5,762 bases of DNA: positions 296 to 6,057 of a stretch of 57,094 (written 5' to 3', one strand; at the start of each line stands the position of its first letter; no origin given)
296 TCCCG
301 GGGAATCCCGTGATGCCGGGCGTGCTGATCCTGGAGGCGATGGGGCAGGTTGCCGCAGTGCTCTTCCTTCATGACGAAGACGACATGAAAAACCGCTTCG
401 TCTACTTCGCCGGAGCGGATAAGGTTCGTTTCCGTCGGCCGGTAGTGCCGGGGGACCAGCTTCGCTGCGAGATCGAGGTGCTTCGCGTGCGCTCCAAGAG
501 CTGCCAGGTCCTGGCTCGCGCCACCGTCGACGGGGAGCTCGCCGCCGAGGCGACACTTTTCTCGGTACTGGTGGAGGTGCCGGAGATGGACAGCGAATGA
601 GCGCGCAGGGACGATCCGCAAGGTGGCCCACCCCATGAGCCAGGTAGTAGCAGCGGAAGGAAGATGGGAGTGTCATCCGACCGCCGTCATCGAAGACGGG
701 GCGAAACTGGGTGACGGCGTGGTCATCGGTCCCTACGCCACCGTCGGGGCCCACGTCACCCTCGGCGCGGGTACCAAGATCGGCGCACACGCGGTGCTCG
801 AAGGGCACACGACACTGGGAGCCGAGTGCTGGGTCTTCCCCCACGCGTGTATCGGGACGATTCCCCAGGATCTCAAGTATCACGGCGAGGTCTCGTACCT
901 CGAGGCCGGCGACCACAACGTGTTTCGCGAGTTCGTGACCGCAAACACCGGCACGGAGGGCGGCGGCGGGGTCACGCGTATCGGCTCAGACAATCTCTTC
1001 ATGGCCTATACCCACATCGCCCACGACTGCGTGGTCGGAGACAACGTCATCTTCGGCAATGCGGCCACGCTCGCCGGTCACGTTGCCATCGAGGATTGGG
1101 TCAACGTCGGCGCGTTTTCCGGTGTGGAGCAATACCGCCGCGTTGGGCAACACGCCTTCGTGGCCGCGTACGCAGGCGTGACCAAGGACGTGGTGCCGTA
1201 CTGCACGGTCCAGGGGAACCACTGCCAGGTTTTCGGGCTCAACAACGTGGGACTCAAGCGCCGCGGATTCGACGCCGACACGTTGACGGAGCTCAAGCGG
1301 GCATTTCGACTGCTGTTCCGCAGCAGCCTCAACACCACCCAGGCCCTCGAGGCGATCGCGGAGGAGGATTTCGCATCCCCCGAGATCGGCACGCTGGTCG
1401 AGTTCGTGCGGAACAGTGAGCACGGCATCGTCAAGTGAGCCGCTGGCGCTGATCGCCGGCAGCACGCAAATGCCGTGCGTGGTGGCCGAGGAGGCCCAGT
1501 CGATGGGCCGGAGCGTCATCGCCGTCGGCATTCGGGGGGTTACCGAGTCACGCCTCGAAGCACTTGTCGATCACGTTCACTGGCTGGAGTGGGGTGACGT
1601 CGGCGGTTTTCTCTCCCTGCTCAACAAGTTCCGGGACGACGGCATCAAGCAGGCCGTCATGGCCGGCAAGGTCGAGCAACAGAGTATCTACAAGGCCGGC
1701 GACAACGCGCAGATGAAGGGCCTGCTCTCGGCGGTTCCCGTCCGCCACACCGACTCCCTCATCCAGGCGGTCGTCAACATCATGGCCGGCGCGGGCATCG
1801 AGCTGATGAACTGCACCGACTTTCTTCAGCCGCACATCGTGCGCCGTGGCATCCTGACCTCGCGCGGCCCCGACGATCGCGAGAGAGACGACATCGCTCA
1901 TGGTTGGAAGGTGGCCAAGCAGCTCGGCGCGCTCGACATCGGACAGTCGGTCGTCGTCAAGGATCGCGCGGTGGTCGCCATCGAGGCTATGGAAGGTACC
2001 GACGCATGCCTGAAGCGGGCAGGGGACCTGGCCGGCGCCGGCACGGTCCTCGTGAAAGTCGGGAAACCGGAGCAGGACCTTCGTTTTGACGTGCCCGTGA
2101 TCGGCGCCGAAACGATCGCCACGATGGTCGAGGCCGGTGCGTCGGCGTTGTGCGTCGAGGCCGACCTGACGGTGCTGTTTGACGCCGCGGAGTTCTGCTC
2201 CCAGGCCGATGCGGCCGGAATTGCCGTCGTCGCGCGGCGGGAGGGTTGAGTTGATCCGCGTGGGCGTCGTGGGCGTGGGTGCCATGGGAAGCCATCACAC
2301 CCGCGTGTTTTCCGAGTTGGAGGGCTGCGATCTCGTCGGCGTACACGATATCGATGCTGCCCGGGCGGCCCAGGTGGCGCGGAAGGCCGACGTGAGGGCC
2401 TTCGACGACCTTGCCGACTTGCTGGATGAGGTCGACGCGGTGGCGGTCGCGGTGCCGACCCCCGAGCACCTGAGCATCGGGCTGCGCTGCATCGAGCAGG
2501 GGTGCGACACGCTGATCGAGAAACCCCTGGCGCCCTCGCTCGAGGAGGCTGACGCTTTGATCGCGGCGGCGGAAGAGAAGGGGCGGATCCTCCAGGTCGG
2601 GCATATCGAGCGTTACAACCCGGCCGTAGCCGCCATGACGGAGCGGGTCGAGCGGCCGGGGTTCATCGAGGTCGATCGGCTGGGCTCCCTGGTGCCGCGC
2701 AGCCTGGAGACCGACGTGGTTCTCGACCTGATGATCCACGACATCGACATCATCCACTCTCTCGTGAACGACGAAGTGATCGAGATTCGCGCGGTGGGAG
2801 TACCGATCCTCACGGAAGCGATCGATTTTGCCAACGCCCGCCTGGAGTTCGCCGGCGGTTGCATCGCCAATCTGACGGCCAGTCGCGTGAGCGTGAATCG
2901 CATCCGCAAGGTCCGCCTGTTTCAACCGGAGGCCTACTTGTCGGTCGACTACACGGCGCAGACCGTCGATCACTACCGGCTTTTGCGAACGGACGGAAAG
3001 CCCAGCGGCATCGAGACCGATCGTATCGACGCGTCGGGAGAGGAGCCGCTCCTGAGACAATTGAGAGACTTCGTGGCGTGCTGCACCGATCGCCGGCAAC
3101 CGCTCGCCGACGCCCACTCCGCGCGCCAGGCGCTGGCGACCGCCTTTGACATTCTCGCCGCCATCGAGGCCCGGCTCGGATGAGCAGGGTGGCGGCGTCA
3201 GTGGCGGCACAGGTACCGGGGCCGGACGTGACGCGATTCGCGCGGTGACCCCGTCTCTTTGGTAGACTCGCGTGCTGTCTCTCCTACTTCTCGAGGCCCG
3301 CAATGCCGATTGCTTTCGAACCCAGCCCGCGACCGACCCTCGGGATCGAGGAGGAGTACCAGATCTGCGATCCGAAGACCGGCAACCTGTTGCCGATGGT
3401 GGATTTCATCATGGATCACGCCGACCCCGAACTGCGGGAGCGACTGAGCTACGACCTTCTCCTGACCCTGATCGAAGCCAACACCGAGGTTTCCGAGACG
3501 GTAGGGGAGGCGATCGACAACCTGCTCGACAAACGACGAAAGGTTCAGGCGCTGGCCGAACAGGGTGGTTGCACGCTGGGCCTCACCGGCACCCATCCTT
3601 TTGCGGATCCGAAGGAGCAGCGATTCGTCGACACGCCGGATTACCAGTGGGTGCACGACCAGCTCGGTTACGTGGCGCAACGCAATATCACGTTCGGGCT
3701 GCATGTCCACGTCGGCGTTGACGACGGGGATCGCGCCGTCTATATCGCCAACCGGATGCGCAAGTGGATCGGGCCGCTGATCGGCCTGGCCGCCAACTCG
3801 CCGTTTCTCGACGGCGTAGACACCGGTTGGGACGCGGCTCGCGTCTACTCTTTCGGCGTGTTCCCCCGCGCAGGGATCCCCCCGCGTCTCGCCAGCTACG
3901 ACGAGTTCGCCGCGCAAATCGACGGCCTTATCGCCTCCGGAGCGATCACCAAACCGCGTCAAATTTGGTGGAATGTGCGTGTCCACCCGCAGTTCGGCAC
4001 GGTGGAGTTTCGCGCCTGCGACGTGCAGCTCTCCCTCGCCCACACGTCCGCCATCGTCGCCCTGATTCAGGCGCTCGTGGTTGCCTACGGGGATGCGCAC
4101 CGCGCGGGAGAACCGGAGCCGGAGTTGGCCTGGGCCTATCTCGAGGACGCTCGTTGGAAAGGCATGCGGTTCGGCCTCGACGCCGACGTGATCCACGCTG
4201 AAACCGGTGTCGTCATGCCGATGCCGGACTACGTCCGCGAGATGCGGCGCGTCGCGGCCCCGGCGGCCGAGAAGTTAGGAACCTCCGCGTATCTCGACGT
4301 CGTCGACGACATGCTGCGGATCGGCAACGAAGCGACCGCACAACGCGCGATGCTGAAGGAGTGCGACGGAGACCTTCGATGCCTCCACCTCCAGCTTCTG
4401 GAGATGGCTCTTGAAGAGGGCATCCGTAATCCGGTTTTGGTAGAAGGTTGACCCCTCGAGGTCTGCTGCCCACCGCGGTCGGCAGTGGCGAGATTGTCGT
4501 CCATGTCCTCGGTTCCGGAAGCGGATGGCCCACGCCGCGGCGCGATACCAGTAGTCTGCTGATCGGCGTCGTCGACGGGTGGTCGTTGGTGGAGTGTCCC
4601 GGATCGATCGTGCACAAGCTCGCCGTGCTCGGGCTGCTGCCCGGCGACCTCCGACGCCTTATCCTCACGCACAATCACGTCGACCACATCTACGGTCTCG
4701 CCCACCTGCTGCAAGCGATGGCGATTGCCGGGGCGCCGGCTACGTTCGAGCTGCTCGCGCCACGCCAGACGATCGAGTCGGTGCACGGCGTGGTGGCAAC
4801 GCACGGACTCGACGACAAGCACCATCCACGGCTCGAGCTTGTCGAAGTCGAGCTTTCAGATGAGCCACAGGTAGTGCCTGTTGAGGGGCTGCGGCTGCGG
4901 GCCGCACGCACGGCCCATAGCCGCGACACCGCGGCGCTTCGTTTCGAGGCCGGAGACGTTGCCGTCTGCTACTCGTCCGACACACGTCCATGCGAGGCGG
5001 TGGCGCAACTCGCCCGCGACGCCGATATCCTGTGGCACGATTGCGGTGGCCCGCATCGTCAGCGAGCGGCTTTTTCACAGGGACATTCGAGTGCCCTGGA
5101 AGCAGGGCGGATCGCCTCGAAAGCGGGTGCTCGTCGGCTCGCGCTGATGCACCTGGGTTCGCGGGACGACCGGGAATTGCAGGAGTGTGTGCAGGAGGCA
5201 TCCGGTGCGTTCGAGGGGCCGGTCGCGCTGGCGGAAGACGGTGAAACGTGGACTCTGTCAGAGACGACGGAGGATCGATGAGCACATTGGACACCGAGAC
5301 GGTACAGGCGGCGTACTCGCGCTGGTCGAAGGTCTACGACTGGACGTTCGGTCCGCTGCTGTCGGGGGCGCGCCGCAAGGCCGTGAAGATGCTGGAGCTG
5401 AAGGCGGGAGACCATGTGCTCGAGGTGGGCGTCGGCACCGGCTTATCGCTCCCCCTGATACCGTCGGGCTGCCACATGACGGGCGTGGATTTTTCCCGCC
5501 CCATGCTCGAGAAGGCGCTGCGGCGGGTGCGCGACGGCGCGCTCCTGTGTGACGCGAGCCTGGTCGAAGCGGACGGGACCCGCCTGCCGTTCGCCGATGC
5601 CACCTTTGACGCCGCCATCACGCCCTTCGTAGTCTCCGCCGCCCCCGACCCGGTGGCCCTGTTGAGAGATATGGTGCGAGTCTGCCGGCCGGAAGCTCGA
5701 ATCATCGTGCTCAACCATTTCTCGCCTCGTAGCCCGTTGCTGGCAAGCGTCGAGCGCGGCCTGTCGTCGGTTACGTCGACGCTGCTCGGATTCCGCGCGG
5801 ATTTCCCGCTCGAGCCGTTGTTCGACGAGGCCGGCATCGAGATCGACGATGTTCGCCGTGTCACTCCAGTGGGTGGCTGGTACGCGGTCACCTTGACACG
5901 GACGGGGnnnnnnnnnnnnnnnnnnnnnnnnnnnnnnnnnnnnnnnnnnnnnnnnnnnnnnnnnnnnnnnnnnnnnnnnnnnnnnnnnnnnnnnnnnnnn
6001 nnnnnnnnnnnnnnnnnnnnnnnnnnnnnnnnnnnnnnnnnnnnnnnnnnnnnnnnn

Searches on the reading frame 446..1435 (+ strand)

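Call 20: search_protein_families(library=ncbifam, proteins=[window:446-1435:+], max_evalue=0.00001)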
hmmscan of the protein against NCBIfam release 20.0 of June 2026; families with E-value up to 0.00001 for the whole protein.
window:446-1435:+ (330 aa): 12 families
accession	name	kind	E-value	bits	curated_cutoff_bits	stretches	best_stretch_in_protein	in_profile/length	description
NF003657.0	PRK05289.1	equivalog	1.7e-103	345.4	226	1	75-330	5-260/264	acyl-ACP--UDP-N-acetylglucosamine O-acyltransferase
TIGR01852.1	lipid_A_lpxA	equivalog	2.4e-98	328.5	231.05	1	77-328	2-253/254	acyl-ACP--UDP-N-acetylglucosamine O-acyltransferase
NF002060.0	PRK00892.1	subfamily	1e-23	84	207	2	59-136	87-164/345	UDP-3-O-(3-hydroxymyristoyl)glucosamine N-acyltransferase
TIGR03570.1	NeuD_NnaD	subfamily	2e-22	79.8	160.8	2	177-259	118-200/202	NeuD/PglB/VioB family sugar acetyltransferase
TIGR01853.1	lipid_A_lpxD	equivalog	2.3e-22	79.4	242.5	2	56-137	77-156/325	UDP-3-O-(3-hydroxymyristoyl)glucosamine N-acyltransferase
TIGR03532.1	DapD_Ac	equivalog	2e-10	40.7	231.75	0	187-262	127-210/231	2,3,4,5-tetrahydropyridine-2,6-dicarboxylate N-acetyltransferase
NF041874.1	EPS_EpsC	equivalog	6.3e-09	35.8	150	0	43-135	34-127/168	serine O-acetyltransferase EpsC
NF000020.1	stregram_VatE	exception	5.1e-07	29.5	450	0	232-264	135-167/214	streptogramin A O-acetyltransferase Vat(E)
NF058585.1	HptprglPActTf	PfamEq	5.4e-07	29.3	300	0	210-263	104-157/172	heptaprenylglyceryl phosphate O-acetyltransferase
NF010933.0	PRK14353.1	equivalog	9.6e-07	27.8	505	0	175-244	254-317/453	bifunctional UDP-N-acetylglucosamine diphosphorylase/glucosamine-1-phosphate N-acetyltransferase GlmU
TIGR01172.1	cysE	equivalog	2.8e-06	27.4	210.65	0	58-122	46-114/162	serine O-acetyltransferase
NF033468.1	stregram_VatI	exception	5e-06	26.4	415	0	227-261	127-161/208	streptogramin A O-acetyltransferase Vat(I)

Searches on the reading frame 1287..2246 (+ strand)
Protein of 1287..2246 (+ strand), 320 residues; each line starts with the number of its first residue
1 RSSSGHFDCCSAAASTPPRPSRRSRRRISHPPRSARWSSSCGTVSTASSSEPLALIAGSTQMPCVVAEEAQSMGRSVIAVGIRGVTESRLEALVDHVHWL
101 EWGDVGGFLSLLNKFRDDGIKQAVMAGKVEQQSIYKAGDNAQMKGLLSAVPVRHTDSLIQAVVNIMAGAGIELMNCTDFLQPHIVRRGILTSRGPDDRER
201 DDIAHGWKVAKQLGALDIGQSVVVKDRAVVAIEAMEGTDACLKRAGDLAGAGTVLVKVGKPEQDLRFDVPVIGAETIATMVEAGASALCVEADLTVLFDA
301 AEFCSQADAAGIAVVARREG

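Call 20: search_protein_families(library=ncbifam, proteins=[window:1287-2246:+], max_evalue=0.00001)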
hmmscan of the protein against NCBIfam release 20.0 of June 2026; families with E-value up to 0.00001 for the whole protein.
window:1287-2246:+ (320 aa): 1 family
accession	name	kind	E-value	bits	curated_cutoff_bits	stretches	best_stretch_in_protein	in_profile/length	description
NF047836.1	UDPdiagluDHLpxI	equivalog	9.7e-34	117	400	1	53-315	2-270/275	UDP-2,3-diacylglucosamine diphosphatase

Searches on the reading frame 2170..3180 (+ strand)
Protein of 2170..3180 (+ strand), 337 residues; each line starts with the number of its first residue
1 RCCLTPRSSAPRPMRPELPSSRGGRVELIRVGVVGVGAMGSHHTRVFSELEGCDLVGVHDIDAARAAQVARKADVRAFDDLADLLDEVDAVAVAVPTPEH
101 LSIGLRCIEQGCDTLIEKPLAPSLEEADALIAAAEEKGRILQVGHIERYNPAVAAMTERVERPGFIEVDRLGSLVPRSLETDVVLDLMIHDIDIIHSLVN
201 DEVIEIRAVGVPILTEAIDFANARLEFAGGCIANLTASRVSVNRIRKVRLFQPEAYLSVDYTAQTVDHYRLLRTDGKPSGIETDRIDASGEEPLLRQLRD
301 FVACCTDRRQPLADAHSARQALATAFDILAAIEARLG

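Call 20: search_protein_families(library=ncbifam, proteins=[window:2170-3180:+], max_evalue=0.00001)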
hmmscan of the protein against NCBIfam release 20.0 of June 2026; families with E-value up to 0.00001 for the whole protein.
window:2170-3180:+ (337 aa): 9 families
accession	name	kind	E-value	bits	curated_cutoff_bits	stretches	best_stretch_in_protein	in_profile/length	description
NF040723.1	UDP-GlcNAcDh_Arch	equivalog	2.5e-65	221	450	1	29-330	1-299/302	UDP-N-acetylglucosamine 3-dehydrogenase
TIGR04380.1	myo_inos_iolG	equivalog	5.6e-28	97.8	355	1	29-242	2-234/330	inositol 2-dehydrogenase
NF052679.1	InsChiInosDhIolG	equivalog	1.9e-23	83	540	1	29-209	3-195/343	bifunctional inositol 2-dehydrogenase/D-chiro-inositol 1-dehydrogenase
NF058561.1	BT_2158_fam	equivalog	5.7e-10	38.4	750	1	31-171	38-180/487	glycoside 3-dehydrogenase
NF008607.0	PRK11579.1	subfamily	1.4e-08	34.1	330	1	27-156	3-133/346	oxidoreductase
NF041392.1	XylDh_Gfo6_Halo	equivalog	1.6e-08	33.7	350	1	28-166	16-160/350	D-xylose 1-dehydrogenase Gfo6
NF052479.1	LevoglcsnDh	equivalog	2e-07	30.1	650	1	30-158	5-144/386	levoglucosan dehydrogenase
NF007574.0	PRK10206.1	equivalog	1.1e-06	28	352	1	56-158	32-136/345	oxidoreductase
NF009830.0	PRK13304.1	equivalog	4.8e-06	26.2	267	1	29-116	2-90/265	aspartate dehydrogenase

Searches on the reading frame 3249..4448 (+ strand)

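Call 20: search_protein_families(library=ncbifam, proteins=[window:3249-4448:+], max_evalue=0.00001)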
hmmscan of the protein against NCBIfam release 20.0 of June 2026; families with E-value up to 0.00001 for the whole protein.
window:3249-4448:+ (400 aa): 9 families
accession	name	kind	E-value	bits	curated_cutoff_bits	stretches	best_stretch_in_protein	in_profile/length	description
NF010043.0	PRK13517.1-3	equivalog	1.9e-92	310.1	409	1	19-379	1-364/381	glutamate--cysteine ligase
NF010039.0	PRK13515.1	equivalog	2.4e-85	286.5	371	1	29-387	10-369/378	carboxylate-amine ligase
TIGR02050.1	gshA_cyan_rel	subfamily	1.3e-77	261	176.4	1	30-315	1-287/287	YbdK family carboxylate-amine ligase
NF010041.0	PRK13517.1-1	subfamily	6.2e-75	252.7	332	1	29-370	5-348/368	glutamate--cysteine ligase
NF010042.0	PRK13517.1-2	equivalog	1e-68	231.9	427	1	20-379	2-362/376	glutamate--cysteine ligase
NF010045.0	PRK13518.1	equivalog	1.4e-65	221.6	395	1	29-353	13-331/360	glutamate--cysteine ligase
NF010040.1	PRK13516.1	equivalog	2.3e-64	217.8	425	1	22-371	3-352/369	YbdK family carboxylate-amine ligase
NF010044.0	PRK13517.1-4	equivalog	4e-61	207.1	437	1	18-379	3-362/372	glutamate--cysteine ligase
TIGR02048.1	gshA_cyano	equivalog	2.6e-16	59.5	249.05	1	43-369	14-343/376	glutamate--cysteine ligase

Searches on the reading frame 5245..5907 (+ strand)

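Call 61: search_protein_families(library=ncbifam, proteins=[window:5245-5907:+], max_evalue=0.00001)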
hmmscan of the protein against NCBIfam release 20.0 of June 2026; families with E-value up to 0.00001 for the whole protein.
window:5245-5907:+ (221 aa): 18 families
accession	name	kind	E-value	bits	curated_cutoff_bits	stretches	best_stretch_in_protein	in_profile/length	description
NF045882.1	PLipidMtase_Leg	equivalog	1.8e-35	122.6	390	1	19-213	5-200/207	phospholipid N-methyltransferase PmtA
NF001241.0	PRK00216.1-2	equivalog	2.3e-18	66.7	327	1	42-165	39-157/231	demethylmenaquinone methyltransferase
TIGR01934.1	MenG_MenH_UbiE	subfamily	1.1e-16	60.8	158.35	1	43-169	28-155/223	ubiquinone/menaquinone biosynthesis methyltransferase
NF045667.1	MTase_DVU1556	equivalog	4.8e-16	58.8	155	1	44-155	12-119/213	DVU_1556 family methyltransferase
NF001244.0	PRK00216.1-5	equivalog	1.5e-15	57.1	216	1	43-170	37-168/236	bifunctional demethylmenaquinone methyltransferase/2-methoxy-6-polyprenyl-1,4-benzoquinol methylase UbiE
NF001243.0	PRK00216.1-4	equivalog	1.6e-14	53.8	235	1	42-162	35-158/237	demethylmenaquinone methyltransferase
TIGR02752.1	MenG_heptapren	equivalog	1.8e-14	53.8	419.85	1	42-162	33-156/231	demethylmenaquinone methyltransferase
NF052510.1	methyltran_MpqE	exception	2.8e-14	53.1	335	1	19-167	7-163/234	methyl-plastoquinone biosynthesis methyltransferase MpqE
NF043040.1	corrin_prot_MT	hypoth_equivalog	5.4e-14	52.2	180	1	40-168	24-160/216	corrinoid protein-associated methyltransferase CpaM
NF007610.0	PRK10258.1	equivalog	6.6e-11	42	342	1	12-153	1-136/251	malonyl-ACP O-methyltransferase BioC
NF001240.0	PRK00216.1-1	equivalog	8.3e-11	41.4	378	1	44-166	53-179/251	bifunctional demethylmenaquinone methyltransferase/2-methoxy-6-polyprenyl-1,4-benzoquinol methylase UbiE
NF008823.0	PRK11873.1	subfamily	9e-10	38.5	263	1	48-155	71-181/272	arsenite methyltransferase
NF001242.0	PRK00216.1-3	equivalog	1.2e-09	38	351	1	45-165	59-185/258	bifunctional demethylmenaquinone methyltransferase/2-methoxy-6-polyprenyl-1,4-benzoquinol methylase UbiE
NF041537.1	ArsM_AhpD_UU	exception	2e-09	36.7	510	1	52-157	74-182/345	arsenite methyltransferase/AhpD domain selenoprotein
NF041536.1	ArsM_DUF2284_UU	exception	2.7e-09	35.9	575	1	50-158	72-183/459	arsenite methyltransferase/DUF2284 domain selenoprotein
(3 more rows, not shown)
